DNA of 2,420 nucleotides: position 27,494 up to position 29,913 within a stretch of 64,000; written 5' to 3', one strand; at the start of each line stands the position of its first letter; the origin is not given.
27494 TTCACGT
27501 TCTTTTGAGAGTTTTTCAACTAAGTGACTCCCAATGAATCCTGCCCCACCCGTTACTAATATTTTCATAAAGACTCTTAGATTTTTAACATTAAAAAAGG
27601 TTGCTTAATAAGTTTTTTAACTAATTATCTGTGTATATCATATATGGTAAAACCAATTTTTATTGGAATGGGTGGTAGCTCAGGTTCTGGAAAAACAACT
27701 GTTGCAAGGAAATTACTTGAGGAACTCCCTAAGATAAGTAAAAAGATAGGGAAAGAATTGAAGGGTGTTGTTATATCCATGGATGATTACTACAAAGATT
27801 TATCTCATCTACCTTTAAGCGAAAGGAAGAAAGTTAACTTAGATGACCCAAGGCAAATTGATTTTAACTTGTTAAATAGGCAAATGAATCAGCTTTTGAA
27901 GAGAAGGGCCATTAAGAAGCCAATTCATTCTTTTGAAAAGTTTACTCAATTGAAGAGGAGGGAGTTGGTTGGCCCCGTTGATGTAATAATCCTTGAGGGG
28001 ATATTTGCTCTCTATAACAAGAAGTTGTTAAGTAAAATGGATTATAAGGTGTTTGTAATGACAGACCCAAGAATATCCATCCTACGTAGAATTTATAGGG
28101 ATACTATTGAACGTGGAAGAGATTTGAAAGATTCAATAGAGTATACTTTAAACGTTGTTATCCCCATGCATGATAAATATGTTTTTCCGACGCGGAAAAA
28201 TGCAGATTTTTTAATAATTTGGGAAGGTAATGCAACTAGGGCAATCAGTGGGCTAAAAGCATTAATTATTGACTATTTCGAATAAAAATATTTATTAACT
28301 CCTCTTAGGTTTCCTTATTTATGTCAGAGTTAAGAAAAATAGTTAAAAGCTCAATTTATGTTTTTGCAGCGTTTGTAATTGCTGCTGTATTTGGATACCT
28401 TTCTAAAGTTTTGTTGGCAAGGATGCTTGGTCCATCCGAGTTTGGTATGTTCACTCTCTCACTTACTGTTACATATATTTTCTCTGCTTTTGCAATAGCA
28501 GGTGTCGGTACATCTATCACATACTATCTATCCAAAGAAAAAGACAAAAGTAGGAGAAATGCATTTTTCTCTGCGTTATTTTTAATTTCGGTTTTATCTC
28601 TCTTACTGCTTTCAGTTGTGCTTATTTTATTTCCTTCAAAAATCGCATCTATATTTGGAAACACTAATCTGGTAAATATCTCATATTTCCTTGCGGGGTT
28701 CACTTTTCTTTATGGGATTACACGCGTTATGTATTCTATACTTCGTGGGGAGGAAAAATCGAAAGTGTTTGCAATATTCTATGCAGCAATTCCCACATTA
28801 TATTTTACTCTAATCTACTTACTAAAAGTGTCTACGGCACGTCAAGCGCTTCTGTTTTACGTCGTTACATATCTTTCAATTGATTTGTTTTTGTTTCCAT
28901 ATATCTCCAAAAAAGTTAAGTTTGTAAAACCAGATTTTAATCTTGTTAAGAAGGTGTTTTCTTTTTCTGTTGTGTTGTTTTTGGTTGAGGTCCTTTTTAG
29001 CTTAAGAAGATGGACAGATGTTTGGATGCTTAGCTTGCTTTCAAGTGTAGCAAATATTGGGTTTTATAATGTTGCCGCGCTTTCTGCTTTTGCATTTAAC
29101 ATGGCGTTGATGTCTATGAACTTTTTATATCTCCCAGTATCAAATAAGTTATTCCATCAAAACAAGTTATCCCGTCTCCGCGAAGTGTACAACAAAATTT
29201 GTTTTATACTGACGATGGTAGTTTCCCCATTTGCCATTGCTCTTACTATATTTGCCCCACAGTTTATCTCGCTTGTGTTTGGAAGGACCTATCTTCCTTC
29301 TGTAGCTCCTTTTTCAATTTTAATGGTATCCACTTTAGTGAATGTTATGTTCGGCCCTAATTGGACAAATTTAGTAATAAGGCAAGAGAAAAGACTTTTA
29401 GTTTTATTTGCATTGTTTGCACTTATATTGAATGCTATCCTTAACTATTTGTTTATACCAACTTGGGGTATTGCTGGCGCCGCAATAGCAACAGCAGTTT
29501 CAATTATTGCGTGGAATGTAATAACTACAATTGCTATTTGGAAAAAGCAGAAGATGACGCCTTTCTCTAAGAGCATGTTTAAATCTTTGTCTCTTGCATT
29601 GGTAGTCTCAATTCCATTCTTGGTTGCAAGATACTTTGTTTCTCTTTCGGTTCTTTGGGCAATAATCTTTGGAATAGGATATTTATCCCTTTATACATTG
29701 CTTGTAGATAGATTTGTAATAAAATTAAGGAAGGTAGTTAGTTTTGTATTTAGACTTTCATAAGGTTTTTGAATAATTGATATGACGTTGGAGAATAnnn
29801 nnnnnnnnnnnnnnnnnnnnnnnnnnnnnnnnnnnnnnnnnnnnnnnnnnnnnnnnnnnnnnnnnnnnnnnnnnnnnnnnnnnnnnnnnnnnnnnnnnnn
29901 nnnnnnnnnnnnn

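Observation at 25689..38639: Compact N-glycosylation (agl) cluster with pyruvyl transferase and two small membrane proteins; matches the heavily sequon-decorated protease at the window start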

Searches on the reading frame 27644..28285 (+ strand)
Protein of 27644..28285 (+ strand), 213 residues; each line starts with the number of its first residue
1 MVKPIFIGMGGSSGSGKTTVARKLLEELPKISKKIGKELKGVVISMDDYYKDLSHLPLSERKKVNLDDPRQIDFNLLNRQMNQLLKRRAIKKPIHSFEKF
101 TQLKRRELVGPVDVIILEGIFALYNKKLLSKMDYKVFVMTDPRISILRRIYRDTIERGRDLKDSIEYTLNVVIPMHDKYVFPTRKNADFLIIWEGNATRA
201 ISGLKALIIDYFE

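Call 3: search_protein_families(library=pfam, proteins=[window:27644-28285:+], max_evalue=0.01)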
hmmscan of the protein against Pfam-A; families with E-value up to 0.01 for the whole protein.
window:27644-28285:+ (213 aa): 9 families
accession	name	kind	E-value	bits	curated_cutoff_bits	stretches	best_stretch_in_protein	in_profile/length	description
PF00485.24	PRK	-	1.7e-37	129.6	22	1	6-191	1-187/196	Phosphoribulokinase / Uridine kinase family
PF13671.12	AAA_33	-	4.9e-06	27.3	27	1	9-89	4-67/143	AAA domain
PF06414.18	Zeta_toxin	-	9.5e-05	22.4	22.3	1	3-28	15-40/199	Zeta toxin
PF13238.12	AAA_18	-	0.00017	22.5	29.4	1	7-152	1-111/128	AAA domain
PF13207.12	AAA_17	-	0.0022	18.7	27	0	11-43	2-34/136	AAA domain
PF01935.23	DUF87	-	0.0023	18.5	23.2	1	11-78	30-93/220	Helicase HerA, central domain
PF13401.12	AAA_22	-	0.0049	17.6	27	1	11-57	12-58/130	AAA domain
PF00005.33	ABC_tran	-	0.0061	17.6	25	1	7-59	14-67/137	ABC transporter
PF03205.20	MobB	-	0.0091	16.3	26.6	0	7-36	2-31/133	Molybdopterin guanine dinucleotide synthesis protein B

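Call 11: search_protein_families(library=ncbifam, proteins=[window:27644-28285:+], max_evalue=0.001)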
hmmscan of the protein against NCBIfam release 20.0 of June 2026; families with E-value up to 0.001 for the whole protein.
window:27644-28285:+ (213 aa): 7 families
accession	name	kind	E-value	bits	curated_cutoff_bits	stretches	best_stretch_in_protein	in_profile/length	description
NF004018.0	PRK05480.1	equivalog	3e-57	193.5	180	1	3-210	5-204/210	uridine kinase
TIGR00235.1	udk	equivalog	3e-52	177.3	220.3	1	5-211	7-205/207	uridine kinase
NF005655.0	PRK07429.1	subfamily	1.6e-24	86.7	236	1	3-191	7-183/326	phosphoribulokinase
NF006085.0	PRK08233.1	equivalog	1.3e-07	31.6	198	1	3-191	4-160/184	hypothetical protein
NF005807.0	PRK07667.1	equivalog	3.7e-06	26.6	221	1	6-147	19-154/193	kinase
TIGR00554.2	panK_bact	equivalog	1.2e-05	24.7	235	1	3-138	81-213/310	type I pantothenate kinase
NF006746.0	PRK09270.1-5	subfamily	0.00028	19.9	250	1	5-149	22-163/210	nucleoside/nucleotide kinase family protein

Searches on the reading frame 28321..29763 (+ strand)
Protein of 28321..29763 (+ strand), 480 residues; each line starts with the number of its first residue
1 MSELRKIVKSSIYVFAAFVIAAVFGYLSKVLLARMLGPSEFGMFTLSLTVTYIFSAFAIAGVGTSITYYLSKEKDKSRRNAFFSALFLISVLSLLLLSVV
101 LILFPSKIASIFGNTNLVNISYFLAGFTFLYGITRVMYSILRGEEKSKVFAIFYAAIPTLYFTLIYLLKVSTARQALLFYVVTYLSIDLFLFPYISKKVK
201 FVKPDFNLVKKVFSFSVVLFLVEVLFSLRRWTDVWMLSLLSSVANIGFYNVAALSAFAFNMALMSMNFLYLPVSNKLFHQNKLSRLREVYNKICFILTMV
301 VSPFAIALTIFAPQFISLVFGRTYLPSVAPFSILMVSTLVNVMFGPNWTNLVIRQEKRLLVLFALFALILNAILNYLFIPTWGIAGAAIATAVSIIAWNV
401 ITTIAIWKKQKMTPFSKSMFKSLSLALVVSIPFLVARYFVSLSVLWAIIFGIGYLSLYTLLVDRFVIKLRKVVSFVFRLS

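Call 3: search_protein_families(library=pfam, proteins=[window:28321-29763:+], max_evalue=0.01)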
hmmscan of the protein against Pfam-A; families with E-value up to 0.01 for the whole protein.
window:28321-29763:+ (480 aa): 3 families
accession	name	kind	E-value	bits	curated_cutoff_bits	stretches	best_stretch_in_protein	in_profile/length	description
PF13440.11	Polysacc_synt_3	-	4e-21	76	23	1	31-328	1-292/293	Polysaccharide biosynthesis protein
PF01943.22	Polysacc_synt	-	2.3e-18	67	28.2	1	8-273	2-269/274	Polysaccharide biosynthesis protein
PF03023.19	MurJ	-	0.00011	21.4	27.4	1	361-448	354-442/451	Lipid II flippase MurJ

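Call 11: search_protein_families(library=ncbifam, proteins=[window:28321-29763:+], max_evalue=0.001)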
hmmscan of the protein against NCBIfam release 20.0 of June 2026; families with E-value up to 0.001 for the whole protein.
window:28321-29763:+ (480 aa): 4 families
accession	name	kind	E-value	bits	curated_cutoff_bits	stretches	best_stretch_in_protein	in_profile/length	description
NF007773.0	PRK10459.1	equivalog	5.2e-13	48.8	273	1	15-444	15-439/492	MOP flippase family protein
NF047674.1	TeichurnBiosyTuaB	equivalog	1.1e-07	31.2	580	1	13-438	14-437/469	teichuronic acid biosynthesis protein TuaB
TIGR00797.1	matE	subfamily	7.5e-07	28.4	147.4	1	340-446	123-236/396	MATE family efflux transporter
NF050818.1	PolSacchBiosHfsF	equivalog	2.8e-06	26.6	700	1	17-100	12-95/468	polysaccharide biosynthesis protein HfsF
